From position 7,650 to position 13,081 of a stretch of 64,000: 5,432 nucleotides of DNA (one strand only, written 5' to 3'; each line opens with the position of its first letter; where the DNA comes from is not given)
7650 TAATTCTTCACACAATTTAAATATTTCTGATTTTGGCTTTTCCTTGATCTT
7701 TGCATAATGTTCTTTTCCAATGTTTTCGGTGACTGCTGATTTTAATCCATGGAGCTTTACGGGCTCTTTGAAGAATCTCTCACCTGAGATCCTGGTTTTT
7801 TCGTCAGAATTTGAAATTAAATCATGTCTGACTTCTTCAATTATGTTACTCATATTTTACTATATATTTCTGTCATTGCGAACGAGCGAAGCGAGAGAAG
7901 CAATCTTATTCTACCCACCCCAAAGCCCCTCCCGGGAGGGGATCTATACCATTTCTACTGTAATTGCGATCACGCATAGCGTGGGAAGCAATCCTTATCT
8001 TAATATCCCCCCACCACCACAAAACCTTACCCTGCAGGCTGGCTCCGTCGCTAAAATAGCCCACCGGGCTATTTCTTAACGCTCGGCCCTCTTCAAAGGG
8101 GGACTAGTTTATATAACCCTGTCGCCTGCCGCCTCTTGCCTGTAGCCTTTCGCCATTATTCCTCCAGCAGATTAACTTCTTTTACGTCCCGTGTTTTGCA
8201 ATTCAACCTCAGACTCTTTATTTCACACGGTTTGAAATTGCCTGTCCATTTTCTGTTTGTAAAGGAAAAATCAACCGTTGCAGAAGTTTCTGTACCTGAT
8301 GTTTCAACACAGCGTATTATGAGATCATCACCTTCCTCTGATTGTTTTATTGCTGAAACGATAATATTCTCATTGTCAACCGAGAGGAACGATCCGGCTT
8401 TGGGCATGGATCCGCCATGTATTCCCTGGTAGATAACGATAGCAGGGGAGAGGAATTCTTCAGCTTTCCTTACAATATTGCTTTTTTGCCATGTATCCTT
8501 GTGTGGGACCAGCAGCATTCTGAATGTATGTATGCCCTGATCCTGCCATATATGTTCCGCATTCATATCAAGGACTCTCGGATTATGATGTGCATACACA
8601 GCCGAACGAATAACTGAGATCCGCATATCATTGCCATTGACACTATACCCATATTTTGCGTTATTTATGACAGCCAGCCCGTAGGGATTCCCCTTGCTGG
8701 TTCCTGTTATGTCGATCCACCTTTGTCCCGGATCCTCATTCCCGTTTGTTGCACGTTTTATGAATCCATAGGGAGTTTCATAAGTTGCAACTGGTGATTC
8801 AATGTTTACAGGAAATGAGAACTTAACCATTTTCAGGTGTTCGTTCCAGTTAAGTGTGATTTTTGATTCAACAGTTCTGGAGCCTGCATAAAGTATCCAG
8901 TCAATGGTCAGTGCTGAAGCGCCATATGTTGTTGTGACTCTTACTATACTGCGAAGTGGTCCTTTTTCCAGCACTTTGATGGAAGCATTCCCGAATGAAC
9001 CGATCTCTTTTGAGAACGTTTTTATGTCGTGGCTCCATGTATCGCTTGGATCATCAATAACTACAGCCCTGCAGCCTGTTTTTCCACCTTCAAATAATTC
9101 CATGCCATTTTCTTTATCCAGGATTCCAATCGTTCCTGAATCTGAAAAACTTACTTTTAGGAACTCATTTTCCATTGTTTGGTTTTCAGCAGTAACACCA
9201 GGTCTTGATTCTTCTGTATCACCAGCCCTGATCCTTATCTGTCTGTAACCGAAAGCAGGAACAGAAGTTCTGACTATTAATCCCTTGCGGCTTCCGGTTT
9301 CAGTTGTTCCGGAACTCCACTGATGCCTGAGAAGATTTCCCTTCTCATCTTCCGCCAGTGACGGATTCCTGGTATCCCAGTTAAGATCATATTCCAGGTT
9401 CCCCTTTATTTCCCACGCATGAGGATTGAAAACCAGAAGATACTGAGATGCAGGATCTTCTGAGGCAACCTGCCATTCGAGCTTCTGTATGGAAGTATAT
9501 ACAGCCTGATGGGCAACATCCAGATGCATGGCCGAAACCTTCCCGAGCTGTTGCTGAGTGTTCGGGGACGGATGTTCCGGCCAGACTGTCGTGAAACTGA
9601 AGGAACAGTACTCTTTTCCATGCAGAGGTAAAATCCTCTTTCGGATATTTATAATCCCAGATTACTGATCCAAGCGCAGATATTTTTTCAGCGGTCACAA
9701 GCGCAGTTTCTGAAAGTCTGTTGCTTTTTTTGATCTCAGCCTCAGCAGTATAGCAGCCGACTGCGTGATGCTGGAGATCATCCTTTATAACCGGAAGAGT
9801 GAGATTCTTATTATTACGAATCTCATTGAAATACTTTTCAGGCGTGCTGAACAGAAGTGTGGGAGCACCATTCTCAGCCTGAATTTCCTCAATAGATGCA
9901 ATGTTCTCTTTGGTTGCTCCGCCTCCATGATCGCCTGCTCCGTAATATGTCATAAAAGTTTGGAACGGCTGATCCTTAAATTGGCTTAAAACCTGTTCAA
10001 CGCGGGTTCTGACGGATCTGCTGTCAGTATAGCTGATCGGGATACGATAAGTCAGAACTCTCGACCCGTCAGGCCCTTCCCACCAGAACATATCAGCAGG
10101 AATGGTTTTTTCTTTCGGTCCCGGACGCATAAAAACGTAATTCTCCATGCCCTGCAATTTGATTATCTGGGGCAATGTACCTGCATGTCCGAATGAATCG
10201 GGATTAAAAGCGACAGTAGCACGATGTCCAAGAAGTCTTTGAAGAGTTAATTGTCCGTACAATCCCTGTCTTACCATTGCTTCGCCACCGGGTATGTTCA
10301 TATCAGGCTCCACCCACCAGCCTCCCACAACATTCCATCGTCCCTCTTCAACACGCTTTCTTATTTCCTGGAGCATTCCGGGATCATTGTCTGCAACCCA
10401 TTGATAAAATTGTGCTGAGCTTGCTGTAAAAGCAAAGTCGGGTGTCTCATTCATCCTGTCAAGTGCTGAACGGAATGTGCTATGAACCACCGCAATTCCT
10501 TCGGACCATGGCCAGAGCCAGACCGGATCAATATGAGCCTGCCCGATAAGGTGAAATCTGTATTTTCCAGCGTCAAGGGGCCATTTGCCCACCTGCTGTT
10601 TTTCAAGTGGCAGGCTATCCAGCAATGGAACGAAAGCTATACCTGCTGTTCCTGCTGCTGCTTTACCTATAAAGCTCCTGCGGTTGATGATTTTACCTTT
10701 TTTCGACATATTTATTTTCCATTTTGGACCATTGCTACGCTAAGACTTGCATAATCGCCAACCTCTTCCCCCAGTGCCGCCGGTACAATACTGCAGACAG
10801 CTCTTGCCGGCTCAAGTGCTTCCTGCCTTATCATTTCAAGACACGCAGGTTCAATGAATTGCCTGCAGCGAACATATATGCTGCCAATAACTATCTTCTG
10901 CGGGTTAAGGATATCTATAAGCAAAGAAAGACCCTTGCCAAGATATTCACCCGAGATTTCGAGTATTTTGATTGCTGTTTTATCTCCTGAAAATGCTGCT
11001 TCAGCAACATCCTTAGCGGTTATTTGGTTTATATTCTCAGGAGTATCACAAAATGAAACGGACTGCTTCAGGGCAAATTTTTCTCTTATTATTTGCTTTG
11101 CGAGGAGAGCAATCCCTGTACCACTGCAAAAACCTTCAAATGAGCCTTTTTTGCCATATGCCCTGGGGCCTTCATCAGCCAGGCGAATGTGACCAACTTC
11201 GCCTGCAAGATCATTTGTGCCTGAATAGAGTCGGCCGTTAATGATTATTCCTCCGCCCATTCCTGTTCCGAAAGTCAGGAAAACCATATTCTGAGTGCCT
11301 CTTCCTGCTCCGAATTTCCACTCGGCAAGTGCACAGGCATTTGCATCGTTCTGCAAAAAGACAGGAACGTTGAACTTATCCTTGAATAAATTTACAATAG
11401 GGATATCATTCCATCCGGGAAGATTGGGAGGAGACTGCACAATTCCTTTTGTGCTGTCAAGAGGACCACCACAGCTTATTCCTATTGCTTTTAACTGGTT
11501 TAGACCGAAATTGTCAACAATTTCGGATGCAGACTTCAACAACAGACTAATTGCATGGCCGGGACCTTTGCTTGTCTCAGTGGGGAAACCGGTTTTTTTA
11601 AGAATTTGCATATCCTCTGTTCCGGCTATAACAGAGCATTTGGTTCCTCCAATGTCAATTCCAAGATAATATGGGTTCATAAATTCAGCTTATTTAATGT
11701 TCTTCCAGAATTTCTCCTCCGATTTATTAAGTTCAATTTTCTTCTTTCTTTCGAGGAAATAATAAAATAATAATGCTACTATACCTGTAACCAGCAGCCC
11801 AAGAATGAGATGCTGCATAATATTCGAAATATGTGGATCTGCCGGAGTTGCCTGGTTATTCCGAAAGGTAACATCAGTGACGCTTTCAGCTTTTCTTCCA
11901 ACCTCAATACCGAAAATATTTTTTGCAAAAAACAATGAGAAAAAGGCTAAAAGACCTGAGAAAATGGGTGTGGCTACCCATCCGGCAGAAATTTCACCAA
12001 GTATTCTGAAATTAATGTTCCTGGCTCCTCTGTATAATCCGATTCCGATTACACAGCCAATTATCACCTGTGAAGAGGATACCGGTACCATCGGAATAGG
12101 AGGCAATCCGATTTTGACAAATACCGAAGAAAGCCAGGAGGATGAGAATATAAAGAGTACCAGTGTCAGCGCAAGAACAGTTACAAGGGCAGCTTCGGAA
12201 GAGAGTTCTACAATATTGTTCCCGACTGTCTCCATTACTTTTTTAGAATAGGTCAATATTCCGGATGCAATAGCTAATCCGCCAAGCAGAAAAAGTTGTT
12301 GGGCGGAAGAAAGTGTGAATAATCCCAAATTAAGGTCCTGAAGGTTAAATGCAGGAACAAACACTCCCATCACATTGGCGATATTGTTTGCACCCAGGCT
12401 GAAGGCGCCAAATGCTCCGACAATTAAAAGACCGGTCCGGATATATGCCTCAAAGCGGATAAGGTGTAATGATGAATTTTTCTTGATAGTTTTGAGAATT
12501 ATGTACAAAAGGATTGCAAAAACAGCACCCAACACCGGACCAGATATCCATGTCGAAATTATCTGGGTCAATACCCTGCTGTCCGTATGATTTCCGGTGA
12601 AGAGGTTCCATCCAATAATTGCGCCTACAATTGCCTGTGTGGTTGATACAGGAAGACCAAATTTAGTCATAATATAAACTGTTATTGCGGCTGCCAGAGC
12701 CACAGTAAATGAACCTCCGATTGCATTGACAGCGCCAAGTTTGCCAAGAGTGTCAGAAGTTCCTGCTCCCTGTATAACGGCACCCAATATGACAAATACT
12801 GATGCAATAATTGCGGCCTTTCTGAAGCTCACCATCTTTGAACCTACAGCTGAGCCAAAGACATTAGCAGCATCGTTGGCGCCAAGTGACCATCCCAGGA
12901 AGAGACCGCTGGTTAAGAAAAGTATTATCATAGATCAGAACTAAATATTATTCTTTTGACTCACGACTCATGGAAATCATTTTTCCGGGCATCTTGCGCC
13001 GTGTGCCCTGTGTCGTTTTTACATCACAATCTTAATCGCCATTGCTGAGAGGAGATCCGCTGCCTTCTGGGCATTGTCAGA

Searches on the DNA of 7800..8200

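Call 62: search_rna_families(source=window, start=7800, end=8200, threshold=evalue, max_evalue=1)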
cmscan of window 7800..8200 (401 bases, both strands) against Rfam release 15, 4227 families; matches with E-value up to 1: 0.
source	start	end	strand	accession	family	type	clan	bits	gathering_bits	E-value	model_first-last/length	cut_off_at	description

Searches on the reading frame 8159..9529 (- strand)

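Call 30: search_protein_families(library=pfam, proteins=[window:8159-9529:-])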
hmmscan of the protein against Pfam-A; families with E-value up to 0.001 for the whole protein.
window:8159-9529:- (457 aa): 2 families
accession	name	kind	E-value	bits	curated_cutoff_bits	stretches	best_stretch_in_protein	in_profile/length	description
PF07748.19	Glyco_hydro_38C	-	2.3e-36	126.4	25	1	119-312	1-202/206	Glycosyl hydrolases family 38 C-terminal domain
PF17677.7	Glyco_hydro38C2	-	4.4e-10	40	22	1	388-457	1-49/72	Glycosyl hydrolases family 38 C-terminal beta sandwich domain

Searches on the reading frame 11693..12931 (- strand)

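Call 30: search_protein_families(library=pfam, proteins=[window:11693-12931:-])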
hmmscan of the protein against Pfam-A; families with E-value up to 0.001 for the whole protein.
window:11693-12931:- (413 aa): 1 family
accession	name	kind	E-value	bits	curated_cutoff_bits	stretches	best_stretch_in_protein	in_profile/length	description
PF01384.25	PHO4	-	2.5e-55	188.3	33.7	1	17-329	2-350/350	Phosphate transporter family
